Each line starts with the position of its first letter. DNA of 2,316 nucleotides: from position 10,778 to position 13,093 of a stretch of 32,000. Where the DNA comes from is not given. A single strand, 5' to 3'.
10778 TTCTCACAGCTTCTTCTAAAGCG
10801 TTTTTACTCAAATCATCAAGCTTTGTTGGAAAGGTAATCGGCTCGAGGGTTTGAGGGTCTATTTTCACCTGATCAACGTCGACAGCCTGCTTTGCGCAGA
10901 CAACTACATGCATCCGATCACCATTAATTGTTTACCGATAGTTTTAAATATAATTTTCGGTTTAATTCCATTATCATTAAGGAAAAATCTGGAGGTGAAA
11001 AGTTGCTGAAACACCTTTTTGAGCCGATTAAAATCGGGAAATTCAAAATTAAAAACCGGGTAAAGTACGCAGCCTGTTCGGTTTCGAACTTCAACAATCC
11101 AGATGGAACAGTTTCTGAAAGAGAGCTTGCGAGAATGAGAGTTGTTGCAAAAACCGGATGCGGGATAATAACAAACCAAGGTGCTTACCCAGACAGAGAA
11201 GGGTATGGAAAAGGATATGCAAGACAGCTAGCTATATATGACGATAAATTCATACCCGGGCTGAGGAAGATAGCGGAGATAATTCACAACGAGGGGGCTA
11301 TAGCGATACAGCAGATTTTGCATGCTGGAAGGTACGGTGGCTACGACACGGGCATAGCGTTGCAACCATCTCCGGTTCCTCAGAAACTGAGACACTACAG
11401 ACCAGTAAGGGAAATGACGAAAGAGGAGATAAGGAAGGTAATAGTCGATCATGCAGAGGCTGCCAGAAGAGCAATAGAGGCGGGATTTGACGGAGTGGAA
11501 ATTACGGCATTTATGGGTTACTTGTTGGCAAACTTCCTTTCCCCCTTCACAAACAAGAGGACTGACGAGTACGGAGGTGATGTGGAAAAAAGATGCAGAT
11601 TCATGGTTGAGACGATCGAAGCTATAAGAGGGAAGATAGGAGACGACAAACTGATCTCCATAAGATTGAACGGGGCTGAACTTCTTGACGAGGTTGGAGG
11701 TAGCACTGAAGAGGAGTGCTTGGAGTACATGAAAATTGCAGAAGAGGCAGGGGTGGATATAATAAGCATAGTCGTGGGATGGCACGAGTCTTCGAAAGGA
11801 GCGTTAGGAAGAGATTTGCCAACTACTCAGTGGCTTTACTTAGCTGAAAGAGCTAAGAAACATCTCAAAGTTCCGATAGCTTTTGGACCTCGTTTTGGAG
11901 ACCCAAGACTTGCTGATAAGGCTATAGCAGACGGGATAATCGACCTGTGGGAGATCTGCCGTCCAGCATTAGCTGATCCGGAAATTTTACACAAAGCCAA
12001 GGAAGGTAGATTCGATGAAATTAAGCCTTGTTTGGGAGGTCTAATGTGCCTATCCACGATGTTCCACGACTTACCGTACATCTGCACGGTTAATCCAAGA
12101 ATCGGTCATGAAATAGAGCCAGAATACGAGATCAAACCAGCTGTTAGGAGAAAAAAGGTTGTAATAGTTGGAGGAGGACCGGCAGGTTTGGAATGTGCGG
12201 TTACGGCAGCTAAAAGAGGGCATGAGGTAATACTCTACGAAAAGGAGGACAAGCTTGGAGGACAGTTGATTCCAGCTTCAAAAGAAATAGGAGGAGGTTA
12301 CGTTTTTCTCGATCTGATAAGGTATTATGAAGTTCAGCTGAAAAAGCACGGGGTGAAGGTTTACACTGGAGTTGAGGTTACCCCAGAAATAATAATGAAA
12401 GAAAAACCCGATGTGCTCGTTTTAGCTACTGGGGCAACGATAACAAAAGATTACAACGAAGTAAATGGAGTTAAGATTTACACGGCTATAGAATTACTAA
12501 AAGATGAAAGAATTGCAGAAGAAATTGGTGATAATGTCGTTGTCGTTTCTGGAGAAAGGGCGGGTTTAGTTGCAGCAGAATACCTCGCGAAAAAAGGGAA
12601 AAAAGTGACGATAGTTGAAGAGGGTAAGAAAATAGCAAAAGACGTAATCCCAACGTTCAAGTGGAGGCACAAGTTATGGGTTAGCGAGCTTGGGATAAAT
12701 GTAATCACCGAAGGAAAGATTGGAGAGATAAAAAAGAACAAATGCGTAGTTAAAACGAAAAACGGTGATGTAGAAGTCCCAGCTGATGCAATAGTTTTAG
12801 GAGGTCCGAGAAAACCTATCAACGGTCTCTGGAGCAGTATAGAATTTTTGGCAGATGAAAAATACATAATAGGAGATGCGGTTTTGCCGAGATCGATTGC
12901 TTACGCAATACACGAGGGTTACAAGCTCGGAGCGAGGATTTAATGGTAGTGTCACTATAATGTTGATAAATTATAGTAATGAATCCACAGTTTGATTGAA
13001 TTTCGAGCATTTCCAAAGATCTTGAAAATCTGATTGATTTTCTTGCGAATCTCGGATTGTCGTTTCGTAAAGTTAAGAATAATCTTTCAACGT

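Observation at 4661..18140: An identical 19-nt box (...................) heads four separate catabolic transcription units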

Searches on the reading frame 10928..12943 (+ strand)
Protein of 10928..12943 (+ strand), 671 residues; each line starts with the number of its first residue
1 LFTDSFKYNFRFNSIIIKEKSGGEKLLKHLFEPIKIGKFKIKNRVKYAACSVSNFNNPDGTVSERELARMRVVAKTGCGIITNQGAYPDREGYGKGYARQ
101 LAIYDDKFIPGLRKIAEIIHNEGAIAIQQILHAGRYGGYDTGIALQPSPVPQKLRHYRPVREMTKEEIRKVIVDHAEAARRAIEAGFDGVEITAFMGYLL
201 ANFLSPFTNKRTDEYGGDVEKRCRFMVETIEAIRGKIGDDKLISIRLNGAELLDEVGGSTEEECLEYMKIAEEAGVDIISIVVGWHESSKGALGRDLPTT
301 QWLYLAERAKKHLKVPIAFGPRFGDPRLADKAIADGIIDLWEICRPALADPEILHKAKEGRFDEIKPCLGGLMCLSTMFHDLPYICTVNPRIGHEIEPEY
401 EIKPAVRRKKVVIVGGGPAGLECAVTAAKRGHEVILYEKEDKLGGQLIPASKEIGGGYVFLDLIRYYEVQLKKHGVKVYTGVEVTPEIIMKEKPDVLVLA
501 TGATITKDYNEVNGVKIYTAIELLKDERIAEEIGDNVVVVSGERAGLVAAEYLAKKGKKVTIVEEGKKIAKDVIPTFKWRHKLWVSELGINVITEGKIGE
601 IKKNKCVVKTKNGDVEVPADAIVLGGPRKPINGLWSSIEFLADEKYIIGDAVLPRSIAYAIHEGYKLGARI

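Call 9: search_protein_families(library=pfam, proteins=[window:10928-12943:+])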
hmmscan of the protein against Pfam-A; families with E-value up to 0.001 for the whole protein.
window:10928-12943:+ (671 aa): 15 families
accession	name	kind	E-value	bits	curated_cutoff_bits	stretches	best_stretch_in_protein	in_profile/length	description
PF00724.26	Oxidored_FMN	-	2.6e-65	221.4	27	1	30-363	2-341/342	NADH:flavin oxidoreductase / NADH oxidase family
PF07992.20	Pyr_redox_2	-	1.1e-21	78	26.1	1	409-625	1-234/291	Pyridine nucleotide-disulphide oxidoreductase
PF13450.12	NAD_binding_8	-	5.1e-14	52.7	21.9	1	413-447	1-35/68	NAD(P)-binding Rossmann-like domain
PF03486.20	HI0933_like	-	3.6e-13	50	50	1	410-447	2-39/244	HI0933-like protein Rossmann domain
PF12831.13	FAD_oxidored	-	1.4e-12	48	27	1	411-447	2-38/416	FAD dependent oxidoreductase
PF00070.33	Pyr_redox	-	7.6e-12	46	22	2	410-444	1-35/82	Pyridine nucleotide-disulphide oxidoreductase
PF13738.12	Pyr_redox_3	-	1.3e-10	41.5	30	1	497-632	128-272/305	Pyridine nucleotide-disulphide oxidoreductase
PF00890.30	FAD_binding_2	-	1.7e-10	41.1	20.4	1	411-447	2-38/414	FAD binding domain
PF01266.30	DAO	-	2.3e-10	41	27.9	1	410-511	1-108/353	FAD dependent oxidoreductase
PF01134.28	GIDA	-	1.5e-07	31.2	22.1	1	410-444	1-36/391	Glucose inhibited division protein A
PF01593.30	Amino_oxidase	-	1.1e-06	28.7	19.8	0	419-446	2-29/443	Flavin containing amine oxidoreductase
PF01946.23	Thi4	-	3.9e-06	26.7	26.2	0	409-464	18-68/235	Thi4 family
PF01494.25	FAD_binding_3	-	6.2e-06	26.1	22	0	410-441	3-34/349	FAD binding domain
PF01262.27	AlaDh_PNT_C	-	0.00038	20.4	23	0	405-442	25-62/214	Alanine dehydrogenase/PNT, C-terminal domain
PF01261.30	AP_endonuc_2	-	0.00094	19.4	31.1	0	180-312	2-118/249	Xylose isomerase-like TIM barrel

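Call 65: search_protein_families(library=ncbifam, proteins=[window:11003-12943:+], max_evalue=0.00001)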
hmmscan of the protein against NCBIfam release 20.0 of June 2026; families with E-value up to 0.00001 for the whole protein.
window:11003-12943:+ (646 aa): 70 families (the best 25 are shown)
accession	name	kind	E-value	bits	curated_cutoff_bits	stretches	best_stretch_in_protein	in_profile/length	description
TIGR03997.1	mycofact_OYE_2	equivalog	4.2e-130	435.1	793.15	1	4-645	1-644/645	mycofactocin system FadH/OYE family oxidoreductase 2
NF041087.1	bile_acid_BaiCD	equivalog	1.1e-114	383.9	825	1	3-645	2-641/642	bile acid Fe-S flavoenzyme BaiCD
NF045599.1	bili_reduct_long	exception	1.3e-92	311.1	750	1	5-644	1-639/641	bilirubin reductase, long form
TIGR03996.1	mycofact_OYE_1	hypoth_equivalog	4.6e-58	197.2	627.9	1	35-640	30-630/633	mycofactocin system FadH/OYE family oxidoreductase 1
NF010047.0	PRK13523.1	equivalog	6.3e-47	160.2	431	1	2-330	2-318/339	NADPH dehydrogenase NamA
NF045592.1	bili_reduct_N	equivalog_domain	2.9e-41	141.8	425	1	5-354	2-353/363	bilirubin reductase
NF006101.0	PRK08255.1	equivalog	7.6e-41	140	1078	1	4-334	398-733/768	bifunctional salicylyl-CoA 5-hydroxylase/oxidoreductase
NF007899.0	PRK10605.1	subfamily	9.1e-29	100.8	403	1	136-331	150-336/365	N-ethylmaleimide reductase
TIGR01317.1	GOGAT_sm_gam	subfamily_domain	5.4e-16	58.5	447.7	1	383-499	143-261/485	glutamate synthase small subunit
NF009410.0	PRK12771.1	subfamily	1.3e-15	57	516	1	382-501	137-258/566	NAD(P)-binding protein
TIGR01316.1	gltA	equivalog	1.9e-12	46.7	471.75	1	371-499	122-251/449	NADPH-dependent glutamate synthase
TIGR03315.1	Se_ygfK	equivalog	5.8e-12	43.9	835.3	1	382-517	536-674/1012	putative selenate reductase subunit YgfK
NF005560.0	PRK07233.1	equivalog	7.5e-12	44.8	252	1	385-422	2-39/435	hypothetical protein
TIGR00275.1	TIGR00275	subfamily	8.1e-12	44.7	183.8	1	386-421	1-36/401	aminoacetone oxidase family FAD-binding enzyme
TIGR04018.1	Bthiol_YpdA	hypoth_equivalog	1.2e-11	44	339.9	1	470-598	115-242/316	YpdA family putative bacillithiol disulfide reductase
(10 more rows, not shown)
